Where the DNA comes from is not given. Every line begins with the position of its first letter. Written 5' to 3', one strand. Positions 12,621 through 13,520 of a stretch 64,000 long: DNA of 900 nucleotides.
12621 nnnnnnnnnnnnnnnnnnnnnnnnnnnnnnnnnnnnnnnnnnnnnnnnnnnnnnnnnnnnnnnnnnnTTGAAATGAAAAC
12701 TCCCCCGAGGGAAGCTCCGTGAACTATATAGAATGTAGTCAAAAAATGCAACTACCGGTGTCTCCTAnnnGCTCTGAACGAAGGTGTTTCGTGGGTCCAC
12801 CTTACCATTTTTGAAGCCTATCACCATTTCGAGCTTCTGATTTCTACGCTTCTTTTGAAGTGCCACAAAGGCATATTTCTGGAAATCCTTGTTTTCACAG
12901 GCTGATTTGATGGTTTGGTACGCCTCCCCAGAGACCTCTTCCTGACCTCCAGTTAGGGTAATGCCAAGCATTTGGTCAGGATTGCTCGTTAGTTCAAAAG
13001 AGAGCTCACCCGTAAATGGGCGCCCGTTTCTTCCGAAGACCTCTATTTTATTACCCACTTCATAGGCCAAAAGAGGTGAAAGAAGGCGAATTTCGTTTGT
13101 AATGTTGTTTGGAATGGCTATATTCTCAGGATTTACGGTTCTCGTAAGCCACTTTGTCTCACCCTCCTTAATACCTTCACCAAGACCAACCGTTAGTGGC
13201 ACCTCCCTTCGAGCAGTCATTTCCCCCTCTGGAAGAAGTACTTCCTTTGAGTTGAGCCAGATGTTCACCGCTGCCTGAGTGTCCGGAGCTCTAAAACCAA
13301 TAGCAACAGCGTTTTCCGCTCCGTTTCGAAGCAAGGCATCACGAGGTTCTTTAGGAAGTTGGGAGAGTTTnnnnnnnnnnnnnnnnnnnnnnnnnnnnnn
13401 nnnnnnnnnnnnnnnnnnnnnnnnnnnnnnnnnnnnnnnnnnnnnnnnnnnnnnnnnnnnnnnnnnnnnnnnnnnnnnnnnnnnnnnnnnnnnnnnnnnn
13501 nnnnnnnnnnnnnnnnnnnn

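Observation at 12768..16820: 1350-aa protein combining tandem repeats with an embedded N-hydroxylating-monooxygenase-like flavoprotein core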

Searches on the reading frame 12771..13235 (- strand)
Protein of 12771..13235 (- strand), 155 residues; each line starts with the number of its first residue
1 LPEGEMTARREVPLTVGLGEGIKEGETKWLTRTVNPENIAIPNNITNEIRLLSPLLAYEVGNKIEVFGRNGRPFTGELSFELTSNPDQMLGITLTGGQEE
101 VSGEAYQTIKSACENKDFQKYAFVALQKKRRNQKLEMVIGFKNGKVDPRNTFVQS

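Call 88: search_solved_structures(query=A6, max_evalue=10)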
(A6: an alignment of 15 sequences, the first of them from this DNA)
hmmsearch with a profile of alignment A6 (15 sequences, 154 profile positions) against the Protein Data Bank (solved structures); distinct sequences matched with E-value up to 10: 2.
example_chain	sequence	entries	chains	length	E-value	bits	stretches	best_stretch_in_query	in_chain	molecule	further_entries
3lm0_A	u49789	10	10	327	0.059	16.5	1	98-133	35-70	Serine/threonine-protein kinase 17B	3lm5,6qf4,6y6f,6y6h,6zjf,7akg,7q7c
1skn_P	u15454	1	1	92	0.2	14.8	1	97-131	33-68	DNA-BINDING DOMAIN OF SKN-1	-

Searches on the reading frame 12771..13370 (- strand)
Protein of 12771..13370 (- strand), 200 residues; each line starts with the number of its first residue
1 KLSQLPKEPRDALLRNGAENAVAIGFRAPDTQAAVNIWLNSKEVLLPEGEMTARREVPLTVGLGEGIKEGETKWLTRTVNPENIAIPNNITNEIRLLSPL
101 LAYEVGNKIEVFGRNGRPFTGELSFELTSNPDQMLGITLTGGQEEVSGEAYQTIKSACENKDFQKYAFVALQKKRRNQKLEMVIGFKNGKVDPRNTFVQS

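Call 11: search_protein_families(library=pfam, proteins=[window:12771-13370:-], max_evalue=10)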
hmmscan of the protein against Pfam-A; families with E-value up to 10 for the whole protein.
window:12771-13370:- (200 aa): 0 families
